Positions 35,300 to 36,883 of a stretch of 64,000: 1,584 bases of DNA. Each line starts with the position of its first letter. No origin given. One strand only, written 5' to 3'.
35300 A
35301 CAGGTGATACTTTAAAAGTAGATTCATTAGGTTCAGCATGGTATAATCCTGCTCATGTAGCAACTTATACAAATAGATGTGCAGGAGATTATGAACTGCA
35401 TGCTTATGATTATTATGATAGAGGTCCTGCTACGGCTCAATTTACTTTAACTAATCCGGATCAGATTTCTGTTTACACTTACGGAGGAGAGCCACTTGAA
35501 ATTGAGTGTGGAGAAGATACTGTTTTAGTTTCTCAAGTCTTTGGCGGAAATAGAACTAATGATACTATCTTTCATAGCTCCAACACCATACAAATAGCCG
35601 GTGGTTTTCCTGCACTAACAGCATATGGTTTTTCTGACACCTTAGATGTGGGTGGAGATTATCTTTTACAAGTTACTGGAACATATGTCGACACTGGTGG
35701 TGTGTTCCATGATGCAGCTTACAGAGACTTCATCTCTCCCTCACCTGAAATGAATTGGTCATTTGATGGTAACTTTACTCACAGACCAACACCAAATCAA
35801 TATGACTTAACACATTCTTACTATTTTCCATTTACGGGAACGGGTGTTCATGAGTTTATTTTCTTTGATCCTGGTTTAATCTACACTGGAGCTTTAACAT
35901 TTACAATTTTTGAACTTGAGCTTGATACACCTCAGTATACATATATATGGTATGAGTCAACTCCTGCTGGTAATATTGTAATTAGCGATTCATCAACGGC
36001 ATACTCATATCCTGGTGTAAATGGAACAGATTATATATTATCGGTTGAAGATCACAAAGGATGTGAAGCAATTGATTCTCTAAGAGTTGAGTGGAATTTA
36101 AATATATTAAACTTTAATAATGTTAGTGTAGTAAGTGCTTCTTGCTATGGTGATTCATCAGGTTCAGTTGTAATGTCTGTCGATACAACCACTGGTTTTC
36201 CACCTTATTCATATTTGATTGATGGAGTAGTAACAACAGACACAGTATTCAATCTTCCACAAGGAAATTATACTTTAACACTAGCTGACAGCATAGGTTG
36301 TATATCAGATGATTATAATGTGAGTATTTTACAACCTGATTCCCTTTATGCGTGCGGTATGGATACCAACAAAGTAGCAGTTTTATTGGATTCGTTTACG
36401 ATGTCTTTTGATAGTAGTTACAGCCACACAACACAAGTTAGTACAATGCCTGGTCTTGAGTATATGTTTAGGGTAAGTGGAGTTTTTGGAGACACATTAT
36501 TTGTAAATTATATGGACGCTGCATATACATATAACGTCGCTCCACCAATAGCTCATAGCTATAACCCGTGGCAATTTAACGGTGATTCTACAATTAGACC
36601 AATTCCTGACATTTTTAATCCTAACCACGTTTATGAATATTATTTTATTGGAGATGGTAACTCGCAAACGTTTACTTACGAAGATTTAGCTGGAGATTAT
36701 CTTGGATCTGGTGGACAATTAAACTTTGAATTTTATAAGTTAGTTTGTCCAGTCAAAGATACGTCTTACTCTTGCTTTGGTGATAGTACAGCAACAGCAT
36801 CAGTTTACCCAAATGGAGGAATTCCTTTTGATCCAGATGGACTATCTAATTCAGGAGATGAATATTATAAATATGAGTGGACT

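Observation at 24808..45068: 20-kb array of four giant SprB-repeat surface proteins with strictly alternating T9SS sorting signals (B-A-B-A)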

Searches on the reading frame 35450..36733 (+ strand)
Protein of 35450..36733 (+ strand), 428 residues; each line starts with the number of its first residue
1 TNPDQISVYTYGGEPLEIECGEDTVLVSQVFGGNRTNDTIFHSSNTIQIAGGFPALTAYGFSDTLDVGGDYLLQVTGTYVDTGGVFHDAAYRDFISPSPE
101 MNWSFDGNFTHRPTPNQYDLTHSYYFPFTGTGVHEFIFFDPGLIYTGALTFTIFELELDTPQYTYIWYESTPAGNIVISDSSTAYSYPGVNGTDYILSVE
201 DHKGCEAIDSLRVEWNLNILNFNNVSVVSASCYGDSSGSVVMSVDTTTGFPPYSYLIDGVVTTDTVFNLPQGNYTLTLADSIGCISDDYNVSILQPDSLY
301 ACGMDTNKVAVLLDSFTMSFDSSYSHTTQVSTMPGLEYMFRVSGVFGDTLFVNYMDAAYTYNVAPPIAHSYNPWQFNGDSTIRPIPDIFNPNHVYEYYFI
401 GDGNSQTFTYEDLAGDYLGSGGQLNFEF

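Call 78: search_protein_families(library=pfam, proteins=[window:35450-36733:+], max_evalue=1)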
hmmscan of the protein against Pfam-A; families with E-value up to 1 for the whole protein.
window:35450-36733:+ (428 aa): 2 families
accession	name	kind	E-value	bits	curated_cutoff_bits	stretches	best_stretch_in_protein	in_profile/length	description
PF13573.12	SprB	-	2.6e-05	24.2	28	1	225-261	2-36/37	SprB repeat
PF19081.6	Ig_7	-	0.02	15.6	27.3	1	160-212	26-77/84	Ig-like domain CHU_C associated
